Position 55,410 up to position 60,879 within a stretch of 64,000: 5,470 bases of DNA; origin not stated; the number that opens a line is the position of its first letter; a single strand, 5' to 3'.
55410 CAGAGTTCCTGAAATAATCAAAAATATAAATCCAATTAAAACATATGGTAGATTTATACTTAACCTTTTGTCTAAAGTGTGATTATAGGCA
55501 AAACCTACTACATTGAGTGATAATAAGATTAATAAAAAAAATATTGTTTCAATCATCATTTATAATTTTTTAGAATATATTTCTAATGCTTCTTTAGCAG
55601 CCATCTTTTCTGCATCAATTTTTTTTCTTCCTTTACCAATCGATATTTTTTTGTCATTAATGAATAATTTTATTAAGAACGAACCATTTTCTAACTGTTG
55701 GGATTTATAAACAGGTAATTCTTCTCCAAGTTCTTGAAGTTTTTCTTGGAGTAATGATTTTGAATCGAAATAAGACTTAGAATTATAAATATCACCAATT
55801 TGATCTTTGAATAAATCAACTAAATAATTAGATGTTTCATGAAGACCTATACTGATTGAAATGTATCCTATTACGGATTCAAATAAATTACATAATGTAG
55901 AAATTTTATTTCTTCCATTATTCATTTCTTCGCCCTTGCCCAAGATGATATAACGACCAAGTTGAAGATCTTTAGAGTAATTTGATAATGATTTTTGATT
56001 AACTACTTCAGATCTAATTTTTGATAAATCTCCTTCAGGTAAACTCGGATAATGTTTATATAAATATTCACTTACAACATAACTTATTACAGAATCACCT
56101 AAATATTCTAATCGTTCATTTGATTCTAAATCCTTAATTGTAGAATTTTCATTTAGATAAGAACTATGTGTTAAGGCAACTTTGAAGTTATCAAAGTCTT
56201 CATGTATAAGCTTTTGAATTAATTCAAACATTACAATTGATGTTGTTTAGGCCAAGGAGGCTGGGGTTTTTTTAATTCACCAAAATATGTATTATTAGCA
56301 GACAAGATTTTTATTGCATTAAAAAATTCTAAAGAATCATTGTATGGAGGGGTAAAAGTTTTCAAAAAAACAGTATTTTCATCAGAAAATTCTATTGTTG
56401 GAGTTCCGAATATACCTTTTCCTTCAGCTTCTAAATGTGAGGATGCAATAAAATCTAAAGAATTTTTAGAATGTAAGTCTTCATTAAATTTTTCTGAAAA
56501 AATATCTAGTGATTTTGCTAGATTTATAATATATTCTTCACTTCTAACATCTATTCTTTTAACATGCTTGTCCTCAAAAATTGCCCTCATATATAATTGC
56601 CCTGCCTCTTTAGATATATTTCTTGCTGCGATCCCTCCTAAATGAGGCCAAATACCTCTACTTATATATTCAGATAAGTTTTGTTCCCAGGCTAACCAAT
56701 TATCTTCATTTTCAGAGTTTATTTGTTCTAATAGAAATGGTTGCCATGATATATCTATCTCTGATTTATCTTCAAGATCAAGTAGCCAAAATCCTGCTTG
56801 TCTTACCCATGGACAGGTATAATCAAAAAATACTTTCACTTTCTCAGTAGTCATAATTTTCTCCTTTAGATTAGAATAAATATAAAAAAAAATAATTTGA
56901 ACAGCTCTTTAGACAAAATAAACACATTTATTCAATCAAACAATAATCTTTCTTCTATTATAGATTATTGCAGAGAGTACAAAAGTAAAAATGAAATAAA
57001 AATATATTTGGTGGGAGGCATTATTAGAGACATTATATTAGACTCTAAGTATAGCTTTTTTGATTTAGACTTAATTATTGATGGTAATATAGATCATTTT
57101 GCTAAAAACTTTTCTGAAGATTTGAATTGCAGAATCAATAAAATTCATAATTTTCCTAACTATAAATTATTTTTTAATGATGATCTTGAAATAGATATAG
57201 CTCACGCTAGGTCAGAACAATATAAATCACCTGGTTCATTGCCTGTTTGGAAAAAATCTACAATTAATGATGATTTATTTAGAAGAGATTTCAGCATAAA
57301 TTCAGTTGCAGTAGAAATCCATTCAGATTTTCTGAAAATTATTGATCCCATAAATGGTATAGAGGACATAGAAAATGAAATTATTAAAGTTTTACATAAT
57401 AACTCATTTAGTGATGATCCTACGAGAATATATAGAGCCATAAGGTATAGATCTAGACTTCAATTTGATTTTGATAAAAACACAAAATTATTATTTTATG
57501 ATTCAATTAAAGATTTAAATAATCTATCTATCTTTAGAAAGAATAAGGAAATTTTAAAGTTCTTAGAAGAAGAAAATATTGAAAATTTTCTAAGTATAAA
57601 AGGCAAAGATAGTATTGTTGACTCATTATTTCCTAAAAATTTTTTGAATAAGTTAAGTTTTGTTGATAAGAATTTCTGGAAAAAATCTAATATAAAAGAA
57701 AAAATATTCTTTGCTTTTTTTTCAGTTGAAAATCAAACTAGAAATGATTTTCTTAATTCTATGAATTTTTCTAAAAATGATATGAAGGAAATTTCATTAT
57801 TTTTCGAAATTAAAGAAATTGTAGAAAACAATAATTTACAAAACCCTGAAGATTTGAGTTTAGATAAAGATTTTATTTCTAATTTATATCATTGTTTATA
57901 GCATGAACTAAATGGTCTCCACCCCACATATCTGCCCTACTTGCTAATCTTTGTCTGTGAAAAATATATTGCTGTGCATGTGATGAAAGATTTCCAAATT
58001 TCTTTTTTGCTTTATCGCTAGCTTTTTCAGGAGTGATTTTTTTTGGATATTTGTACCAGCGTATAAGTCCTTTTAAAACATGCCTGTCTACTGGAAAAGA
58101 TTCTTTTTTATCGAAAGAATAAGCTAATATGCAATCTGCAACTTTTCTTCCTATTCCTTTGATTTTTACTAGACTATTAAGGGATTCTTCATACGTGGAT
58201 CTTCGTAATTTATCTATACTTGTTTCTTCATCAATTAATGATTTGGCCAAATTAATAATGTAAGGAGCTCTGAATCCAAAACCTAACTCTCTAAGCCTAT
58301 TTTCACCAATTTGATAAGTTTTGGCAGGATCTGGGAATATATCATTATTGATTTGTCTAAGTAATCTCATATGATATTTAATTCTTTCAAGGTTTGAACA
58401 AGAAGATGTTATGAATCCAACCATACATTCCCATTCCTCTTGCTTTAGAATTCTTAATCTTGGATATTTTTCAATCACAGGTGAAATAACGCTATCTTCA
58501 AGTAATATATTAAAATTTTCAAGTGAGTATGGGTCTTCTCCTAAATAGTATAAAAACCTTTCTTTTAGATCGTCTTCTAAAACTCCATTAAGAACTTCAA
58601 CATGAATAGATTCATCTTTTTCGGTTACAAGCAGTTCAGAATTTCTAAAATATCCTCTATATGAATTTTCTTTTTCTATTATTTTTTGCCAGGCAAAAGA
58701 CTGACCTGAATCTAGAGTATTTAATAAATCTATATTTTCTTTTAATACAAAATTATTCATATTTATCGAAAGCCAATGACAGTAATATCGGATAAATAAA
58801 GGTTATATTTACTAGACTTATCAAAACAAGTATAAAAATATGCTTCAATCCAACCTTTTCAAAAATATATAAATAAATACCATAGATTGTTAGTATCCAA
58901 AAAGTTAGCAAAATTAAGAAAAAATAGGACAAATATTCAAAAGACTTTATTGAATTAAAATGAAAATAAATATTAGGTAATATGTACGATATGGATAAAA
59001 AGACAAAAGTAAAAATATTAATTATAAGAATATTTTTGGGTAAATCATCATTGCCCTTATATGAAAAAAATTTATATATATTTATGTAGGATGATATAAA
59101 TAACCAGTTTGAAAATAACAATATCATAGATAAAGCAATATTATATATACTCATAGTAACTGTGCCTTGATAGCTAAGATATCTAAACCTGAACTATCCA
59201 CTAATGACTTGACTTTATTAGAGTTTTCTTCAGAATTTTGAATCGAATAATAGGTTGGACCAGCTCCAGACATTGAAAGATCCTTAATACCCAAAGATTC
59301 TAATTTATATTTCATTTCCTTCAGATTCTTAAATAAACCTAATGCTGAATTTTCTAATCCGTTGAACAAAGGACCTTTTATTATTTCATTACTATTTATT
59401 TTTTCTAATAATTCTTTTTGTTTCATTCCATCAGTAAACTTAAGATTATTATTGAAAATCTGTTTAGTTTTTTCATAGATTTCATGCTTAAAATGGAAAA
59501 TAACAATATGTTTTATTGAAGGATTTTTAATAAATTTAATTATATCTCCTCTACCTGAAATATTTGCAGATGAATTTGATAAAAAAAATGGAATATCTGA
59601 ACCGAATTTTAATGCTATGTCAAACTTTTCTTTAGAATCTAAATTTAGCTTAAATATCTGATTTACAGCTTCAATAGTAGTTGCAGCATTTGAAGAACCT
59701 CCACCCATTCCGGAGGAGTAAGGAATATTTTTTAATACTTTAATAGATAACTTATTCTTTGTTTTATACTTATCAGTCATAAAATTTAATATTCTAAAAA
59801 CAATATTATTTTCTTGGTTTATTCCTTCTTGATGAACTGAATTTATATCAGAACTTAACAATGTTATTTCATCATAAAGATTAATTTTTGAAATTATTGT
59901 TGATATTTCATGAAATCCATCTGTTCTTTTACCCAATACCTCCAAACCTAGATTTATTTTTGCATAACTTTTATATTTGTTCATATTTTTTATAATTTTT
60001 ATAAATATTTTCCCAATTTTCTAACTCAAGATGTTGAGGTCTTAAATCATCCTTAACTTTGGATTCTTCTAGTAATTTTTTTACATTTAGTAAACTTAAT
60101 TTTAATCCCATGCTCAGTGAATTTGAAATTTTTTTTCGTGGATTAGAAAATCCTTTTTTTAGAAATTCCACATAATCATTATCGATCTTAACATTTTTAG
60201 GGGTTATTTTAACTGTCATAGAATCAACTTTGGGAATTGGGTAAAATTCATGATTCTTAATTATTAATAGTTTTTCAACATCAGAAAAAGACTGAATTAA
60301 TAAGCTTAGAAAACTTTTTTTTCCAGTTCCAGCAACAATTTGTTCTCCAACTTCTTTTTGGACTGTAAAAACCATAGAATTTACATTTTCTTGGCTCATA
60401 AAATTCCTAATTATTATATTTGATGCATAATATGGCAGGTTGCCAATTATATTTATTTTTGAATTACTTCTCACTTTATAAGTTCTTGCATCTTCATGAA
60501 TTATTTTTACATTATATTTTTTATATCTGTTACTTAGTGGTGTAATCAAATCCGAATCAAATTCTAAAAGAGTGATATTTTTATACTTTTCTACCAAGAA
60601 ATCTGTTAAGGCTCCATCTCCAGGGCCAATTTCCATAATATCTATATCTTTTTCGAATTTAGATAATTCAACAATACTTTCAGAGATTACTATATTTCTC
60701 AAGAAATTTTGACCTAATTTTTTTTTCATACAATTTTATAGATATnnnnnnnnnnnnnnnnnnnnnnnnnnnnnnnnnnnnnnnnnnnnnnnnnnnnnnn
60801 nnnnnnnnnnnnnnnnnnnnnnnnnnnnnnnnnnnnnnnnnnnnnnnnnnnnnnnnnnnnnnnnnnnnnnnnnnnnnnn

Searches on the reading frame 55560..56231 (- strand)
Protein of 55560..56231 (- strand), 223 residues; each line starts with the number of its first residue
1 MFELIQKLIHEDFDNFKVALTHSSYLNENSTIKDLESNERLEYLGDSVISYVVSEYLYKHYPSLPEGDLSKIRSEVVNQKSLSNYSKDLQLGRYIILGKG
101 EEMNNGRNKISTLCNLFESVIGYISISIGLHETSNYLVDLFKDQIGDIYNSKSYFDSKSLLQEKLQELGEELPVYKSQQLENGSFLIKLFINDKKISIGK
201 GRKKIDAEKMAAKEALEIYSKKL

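Call 19: search_protein_families(library=pfam, max_evalue=0.00001, proteins=[window:55560-56231:-])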
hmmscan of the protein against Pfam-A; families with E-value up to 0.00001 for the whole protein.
window:55560-56231:- (223 aa): 4 families
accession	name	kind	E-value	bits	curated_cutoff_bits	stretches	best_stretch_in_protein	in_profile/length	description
PF14622.11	Ribonucleas_3_3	-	1.2e-29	103.5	35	1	17-136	6-119/128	Ribonuclease-III-like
PF00636.31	Ribonuclease_3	-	1.1e-24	87.6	27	1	39-127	1-100/102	Ribonuclease III domain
PF22935.1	RM44_endonuclase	-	8.2e-10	39.3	27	1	13-122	18-137/139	Large ribosomal subunit protein mL44, endonuclease domain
PF00035.32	dsrm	-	1.6e-08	35.5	23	1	158-217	2-64/66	Double-stranded RNA binding motif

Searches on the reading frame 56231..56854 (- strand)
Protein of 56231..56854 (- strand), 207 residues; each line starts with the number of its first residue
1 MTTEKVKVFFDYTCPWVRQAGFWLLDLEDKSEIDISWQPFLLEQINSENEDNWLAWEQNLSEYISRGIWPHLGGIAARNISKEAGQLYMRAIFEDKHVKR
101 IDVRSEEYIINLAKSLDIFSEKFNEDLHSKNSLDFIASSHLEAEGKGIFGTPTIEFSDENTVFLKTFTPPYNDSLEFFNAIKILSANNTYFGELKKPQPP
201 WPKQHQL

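Call 19: search_protein_families(library=pfam, max_evalue=0.00001, proteins=[window:56231-56854:-])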
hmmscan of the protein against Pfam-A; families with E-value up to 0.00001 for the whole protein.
window:56231-56854:- (207 aa): 1 family
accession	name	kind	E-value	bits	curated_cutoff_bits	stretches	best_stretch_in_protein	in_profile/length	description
PF01323.26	DSBA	-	9.8e-11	42.2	25.6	0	86-161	102-176/191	DSBA-like thioredoxin domain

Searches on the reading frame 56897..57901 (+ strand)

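Call 19: search_protein_families(library=pfam, max_evalue=0.00001, proteins=[window:56897-57901:+])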
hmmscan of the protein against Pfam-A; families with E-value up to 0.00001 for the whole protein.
window:56897-57901:+ (334 aa): 1 family
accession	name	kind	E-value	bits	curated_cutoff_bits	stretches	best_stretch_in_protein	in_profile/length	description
PF01743.26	PolyA_pol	-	4.3e-23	82.5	23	1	36-163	1-125/126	Poly A polymerase head domain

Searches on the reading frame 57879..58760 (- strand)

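Call 19: search_protein_families(library=pfam, max_evalue=0.00001, proteins=[window:57879-58760:-])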
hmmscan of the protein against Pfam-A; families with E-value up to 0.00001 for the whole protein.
window:57879-58760:- (293 aa): 2 families
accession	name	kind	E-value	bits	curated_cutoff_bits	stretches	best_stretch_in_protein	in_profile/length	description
PF07934.18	OGG_N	-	8.8e-11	42.5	23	1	7-113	6-115/115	8-oxoguanine DNA glycosylase, N-terminal domain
PF00730.31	HhH-GPD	-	7.1e-10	39.6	26.2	1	125-254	12-105/108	HhH-GPD superfamily base excision DNA repair protein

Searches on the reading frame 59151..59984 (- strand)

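Call 19: search_protein_families(library=pfam, max_evalue=0.00001, proteins=[window:59151-59984:-])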
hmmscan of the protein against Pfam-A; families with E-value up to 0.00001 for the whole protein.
window:59151-59984:- (277 aa): 1 family
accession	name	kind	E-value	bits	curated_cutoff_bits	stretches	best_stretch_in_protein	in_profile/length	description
PF00288.32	GHMP_kinases_N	-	1.2e-14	54.7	22.3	1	60-135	1-84/87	GHMP kinases N terminal domain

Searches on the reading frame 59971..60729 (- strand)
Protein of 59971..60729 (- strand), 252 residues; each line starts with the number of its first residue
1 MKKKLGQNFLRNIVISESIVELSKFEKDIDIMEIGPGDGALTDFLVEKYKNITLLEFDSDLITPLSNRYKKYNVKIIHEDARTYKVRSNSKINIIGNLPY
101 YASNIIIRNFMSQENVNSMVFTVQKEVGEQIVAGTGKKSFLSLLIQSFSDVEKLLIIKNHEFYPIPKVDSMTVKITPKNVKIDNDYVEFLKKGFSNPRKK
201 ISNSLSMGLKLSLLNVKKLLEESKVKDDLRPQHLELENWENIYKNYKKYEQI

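Call 19: search_protein_families(library=pfam, max_evalue=0.00001, proteins=[window:59971-60729:-])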
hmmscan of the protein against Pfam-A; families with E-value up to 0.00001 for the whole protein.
window:59971-60729:- (252 aa): 1 family
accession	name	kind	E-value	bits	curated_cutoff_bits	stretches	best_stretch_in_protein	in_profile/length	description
PF00398.26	RrnaAD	-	4.4e-42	144.4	24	1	2-243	5-258/263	Ribosomal RNA adenine dimethylase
